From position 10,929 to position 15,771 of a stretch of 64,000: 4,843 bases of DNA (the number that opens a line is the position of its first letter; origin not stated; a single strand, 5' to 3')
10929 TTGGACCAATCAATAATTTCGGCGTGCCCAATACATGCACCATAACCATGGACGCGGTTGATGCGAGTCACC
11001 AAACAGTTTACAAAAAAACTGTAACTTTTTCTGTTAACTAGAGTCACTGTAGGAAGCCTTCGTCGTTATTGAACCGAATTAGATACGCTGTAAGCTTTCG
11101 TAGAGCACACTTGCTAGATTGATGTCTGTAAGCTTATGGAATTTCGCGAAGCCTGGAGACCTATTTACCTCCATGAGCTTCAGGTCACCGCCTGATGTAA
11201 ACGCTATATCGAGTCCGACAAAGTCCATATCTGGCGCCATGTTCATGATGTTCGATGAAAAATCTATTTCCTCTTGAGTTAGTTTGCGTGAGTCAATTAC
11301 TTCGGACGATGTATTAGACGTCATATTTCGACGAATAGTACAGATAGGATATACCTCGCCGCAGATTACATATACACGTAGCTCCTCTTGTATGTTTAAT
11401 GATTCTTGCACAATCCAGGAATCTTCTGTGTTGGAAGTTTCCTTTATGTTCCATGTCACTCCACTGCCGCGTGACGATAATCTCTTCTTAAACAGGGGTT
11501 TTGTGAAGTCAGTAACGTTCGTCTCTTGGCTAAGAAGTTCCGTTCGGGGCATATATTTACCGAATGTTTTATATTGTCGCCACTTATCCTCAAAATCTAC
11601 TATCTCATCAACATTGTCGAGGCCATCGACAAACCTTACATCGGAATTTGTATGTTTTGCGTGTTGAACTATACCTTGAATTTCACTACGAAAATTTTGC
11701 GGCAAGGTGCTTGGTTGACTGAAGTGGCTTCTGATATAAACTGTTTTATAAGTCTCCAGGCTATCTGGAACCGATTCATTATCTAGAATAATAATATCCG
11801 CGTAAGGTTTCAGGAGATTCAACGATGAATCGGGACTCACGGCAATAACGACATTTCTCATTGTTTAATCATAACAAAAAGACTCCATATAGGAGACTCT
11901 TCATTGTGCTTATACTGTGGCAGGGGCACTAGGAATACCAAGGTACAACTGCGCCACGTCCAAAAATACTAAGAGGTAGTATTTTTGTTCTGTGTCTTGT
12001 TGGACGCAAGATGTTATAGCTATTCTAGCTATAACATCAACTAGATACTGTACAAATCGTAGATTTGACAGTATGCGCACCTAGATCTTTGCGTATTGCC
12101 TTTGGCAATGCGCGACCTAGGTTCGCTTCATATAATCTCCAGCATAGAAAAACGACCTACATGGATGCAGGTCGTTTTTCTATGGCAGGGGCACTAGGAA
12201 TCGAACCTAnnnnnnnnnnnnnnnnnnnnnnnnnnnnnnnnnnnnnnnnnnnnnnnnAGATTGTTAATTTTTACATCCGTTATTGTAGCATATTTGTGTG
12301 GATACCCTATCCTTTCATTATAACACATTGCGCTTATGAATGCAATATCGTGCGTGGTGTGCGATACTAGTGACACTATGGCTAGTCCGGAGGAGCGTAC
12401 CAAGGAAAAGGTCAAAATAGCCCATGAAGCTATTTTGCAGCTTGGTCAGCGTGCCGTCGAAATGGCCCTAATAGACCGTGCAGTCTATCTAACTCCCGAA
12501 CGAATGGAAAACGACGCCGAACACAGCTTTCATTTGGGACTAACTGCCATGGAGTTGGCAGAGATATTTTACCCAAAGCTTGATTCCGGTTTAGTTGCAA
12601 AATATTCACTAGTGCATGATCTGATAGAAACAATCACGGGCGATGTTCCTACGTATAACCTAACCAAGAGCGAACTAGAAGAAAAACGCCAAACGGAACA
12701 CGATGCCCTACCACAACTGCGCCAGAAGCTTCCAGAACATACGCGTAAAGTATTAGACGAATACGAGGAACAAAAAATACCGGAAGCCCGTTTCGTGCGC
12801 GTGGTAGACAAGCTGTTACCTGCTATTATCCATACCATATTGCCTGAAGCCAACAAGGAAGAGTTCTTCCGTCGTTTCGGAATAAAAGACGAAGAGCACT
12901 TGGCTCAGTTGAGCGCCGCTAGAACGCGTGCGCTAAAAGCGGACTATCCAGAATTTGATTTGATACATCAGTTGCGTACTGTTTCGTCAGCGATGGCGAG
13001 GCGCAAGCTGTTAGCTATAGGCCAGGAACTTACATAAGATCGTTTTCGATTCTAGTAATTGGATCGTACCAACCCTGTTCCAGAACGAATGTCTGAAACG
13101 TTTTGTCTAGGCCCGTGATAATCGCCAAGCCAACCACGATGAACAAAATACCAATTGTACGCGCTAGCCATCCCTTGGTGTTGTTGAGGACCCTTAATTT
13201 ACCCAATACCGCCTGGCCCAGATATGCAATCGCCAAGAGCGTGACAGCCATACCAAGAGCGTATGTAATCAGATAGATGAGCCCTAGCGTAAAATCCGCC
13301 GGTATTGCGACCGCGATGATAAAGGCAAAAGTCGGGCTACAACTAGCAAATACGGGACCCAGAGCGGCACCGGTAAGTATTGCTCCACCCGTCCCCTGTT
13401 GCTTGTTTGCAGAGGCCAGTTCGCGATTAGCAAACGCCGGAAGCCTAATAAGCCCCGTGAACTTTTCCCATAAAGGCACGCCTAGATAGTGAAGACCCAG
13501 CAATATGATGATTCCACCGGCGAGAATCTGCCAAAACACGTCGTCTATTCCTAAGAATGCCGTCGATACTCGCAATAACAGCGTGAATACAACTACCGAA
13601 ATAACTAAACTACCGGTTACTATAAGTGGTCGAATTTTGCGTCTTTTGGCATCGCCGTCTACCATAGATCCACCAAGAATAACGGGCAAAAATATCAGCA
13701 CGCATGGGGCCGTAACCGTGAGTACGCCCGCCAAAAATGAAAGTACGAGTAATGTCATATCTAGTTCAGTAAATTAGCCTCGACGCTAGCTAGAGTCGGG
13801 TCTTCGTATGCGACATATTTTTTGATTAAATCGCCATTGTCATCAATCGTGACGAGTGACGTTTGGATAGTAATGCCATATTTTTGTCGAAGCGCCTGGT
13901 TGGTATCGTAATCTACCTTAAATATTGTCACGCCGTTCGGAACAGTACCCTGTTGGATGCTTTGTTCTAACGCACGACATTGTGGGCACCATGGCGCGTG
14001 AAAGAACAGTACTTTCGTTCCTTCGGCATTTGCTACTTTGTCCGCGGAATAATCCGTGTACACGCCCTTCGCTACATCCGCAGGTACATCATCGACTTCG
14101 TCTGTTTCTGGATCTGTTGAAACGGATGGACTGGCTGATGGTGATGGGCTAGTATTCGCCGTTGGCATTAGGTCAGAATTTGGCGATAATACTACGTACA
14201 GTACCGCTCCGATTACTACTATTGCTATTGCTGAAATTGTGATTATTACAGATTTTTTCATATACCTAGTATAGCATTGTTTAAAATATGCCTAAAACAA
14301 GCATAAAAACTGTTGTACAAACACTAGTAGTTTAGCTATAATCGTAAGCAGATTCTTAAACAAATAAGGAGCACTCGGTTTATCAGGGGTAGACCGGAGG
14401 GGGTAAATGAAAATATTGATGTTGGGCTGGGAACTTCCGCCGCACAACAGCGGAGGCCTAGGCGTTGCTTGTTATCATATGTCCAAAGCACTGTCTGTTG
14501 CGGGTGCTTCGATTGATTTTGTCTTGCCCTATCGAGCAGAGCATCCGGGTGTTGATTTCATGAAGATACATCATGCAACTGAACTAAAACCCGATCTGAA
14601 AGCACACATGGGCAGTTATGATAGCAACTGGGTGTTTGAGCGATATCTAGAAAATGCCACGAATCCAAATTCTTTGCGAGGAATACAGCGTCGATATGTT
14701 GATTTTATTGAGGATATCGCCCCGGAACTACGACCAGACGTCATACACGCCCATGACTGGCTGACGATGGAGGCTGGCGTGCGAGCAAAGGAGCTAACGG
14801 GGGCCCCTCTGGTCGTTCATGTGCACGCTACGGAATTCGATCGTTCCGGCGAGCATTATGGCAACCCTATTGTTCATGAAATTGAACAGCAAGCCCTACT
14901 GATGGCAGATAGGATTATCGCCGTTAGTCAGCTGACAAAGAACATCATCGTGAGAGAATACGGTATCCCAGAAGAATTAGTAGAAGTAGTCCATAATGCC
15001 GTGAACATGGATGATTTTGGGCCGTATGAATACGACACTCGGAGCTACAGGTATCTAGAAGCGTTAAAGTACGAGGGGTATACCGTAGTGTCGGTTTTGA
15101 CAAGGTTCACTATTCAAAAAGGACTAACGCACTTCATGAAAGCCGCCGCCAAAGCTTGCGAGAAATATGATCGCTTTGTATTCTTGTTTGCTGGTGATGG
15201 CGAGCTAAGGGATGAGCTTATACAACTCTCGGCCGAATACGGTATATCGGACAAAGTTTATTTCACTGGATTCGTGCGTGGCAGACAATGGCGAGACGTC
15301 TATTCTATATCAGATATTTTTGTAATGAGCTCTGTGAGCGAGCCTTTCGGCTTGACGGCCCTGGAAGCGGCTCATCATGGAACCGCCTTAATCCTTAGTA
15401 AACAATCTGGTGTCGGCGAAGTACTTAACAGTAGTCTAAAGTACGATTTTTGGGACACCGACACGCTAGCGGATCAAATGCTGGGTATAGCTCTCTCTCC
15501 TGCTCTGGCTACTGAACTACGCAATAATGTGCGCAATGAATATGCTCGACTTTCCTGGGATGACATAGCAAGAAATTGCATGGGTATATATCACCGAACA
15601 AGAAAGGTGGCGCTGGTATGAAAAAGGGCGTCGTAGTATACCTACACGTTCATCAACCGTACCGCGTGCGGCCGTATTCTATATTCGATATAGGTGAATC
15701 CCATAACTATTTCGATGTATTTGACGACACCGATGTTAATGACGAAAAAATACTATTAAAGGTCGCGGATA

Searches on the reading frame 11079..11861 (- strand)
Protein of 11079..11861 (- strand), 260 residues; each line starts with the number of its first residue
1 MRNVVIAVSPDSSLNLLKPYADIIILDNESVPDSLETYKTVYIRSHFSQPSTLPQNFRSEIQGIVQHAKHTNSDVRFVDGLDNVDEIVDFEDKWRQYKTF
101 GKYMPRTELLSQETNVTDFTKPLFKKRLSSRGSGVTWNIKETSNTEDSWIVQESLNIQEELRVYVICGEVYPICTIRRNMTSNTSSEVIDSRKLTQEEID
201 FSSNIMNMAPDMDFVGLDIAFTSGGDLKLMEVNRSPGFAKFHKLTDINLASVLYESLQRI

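Call 3: search_protein_families(library=pfam, proteins=[window:11079-11861:-], max_evalue=0.01)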
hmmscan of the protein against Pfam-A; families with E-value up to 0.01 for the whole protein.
window:11079-11861:- (260 aa): 4 families
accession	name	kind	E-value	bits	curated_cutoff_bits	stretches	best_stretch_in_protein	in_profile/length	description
PF08443.16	RimK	-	2.2e-06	27.9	21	1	143-256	70-187/188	RimK-like ATP-grasp domain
PF18299.6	R2K_2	-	1.1e-05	25.8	26.2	1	138-234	45-130/147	ATP-grasp domain, R2K clade family 2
PF14243.11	R2K_3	-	0.00016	22.3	26.3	1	142-233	70-149/169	ATP-grasp domain, R2K clade family 3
PF14398.11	ATPgrasp_YheCD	-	0.00096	18.9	26.8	0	193-246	184-237/255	YheC/D like ATP-grasp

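Call 4: search_protein_families(library=ncbifam, proteins=[window:11079-11861:-], max_evalue=0.01)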
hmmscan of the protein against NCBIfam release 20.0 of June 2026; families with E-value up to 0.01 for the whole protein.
window:11079-11861:- (260 aa): 4 families
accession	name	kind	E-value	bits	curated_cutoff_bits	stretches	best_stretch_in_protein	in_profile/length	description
TIGR00768.1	rimK_fam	subfamily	1.4e-10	41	143.4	1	138-255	153-274/276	RimK family alpha-L-glutamate ligase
NF040720.1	MptN_Meth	equivalog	2.4e-05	23.6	350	1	140-256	168-289/291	tetrahydromethanopterin:alpha-L-glutamate ligase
TIGR02144.1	LysX_arch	equivalog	0.0031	16.7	275.6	1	146-256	162-274/281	lysine biosynthesis protein LysX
NF007764.0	PRK10446.1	equivalog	0.0085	15.4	331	0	192-256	223-285/300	30S ribosomal protein S6--L-glutamate ligase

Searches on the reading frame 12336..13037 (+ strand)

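Call 50: search_protein_families(library=pfam, proteins=[window:12336-13037:+], max_evalue=0.001)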
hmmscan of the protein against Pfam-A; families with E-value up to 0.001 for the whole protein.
window:12336-13037:+ (233 aa): 3 families
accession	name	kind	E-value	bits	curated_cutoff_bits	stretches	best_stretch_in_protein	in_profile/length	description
PF13023.12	HD_3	-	4.7e-25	88.8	22.5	1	53-177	15-142/165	HD domain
PF12917.13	YfbR-like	-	1.4e-13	51.3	25.9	1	42-193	8-167/182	5'-deoxynucleotidase YfbR-like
PF01966.28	HD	-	1.2e-06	29.2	22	1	61-160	2-113/116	HD domain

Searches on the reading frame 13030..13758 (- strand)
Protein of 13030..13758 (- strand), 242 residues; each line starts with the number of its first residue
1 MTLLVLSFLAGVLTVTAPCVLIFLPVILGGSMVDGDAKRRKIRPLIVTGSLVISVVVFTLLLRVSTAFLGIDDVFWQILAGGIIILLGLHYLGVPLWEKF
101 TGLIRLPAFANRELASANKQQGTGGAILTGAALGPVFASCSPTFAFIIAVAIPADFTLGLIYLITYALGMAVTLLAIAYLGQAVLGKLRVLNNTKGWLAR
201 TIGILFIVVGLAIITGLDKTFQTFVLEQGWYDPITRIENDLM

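Call 50: search_protein_families(library=pfam, proteins=[window:13030-13758:-], max_evalue=0.001)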
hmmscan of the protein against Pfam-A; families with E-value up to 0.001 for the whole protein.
window:13030-13758:- (242 aa): 1 family
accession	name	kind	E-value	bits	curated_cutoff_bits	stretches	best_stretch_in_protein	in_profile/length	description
PF02683.22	DsbD_TM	-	6.2e-09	35.9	27.1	1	3-188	4-192/219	Cytochrome C biogenesis protein transmembrane domain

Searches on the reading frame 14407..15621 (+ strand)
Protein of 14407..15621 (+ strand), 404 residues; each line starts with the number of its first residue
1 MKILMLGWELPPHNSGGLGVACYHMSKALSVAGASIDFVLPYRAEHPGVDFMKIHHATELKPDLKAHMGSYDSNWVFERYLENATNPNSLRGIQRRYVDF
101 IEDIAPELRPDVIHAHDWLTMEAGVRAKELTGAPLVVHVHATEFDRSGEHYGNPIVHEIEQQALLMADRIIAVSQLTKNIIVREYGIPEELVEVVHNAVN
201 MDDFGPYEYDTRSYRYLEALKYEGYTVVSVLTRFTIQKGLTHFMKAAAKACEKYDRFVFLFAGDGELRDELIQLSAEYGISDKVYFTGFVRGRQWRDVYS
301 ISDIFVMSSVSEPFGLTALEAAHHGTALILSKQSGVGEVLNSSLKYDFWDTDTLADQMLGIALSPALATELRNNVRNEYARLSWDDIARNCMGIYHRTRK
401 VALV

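Call 50: search_protein_families(library=pfam, proteins=[window:14407-15621:+], max_evalue=0.001)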
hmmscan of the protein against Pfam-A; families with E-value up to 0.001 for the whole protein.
window:14407-15621:+ (404 aa): 6 families
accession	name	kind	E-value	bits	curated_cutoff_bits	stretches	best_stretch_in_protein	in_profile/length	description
PF00534.26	Glycos_transf_1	-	2.4e-26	92.7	26.4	1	221-344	11-135/172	Glycosyl transferases group 1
PF13439.12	Glyco_transf_4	-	3.3e-22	79.8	28.5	1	16-202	2-169/170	Glycosyltransferase Family 4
PF13692.12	Glyco_trans_1_4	-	4.1e-20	72.9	27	1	228-359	4-137/142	Glycosyl transferases group 1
PF13579.12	Glyco_trans_4_4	-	5e-18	66.4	29.7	1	16-197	1-157/158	Glycosyl transferase 4-like domain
PF08323.17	Glyco_transf_5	-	1.3e-16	61.5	22.7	1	2-185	1-228/239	Starch synthase catalytic domain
PF20706.3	GT4-conflict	-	3.9e-12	46.3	26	1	106-346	78-326/385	Family 4 Glycosyltransferase in conflict systems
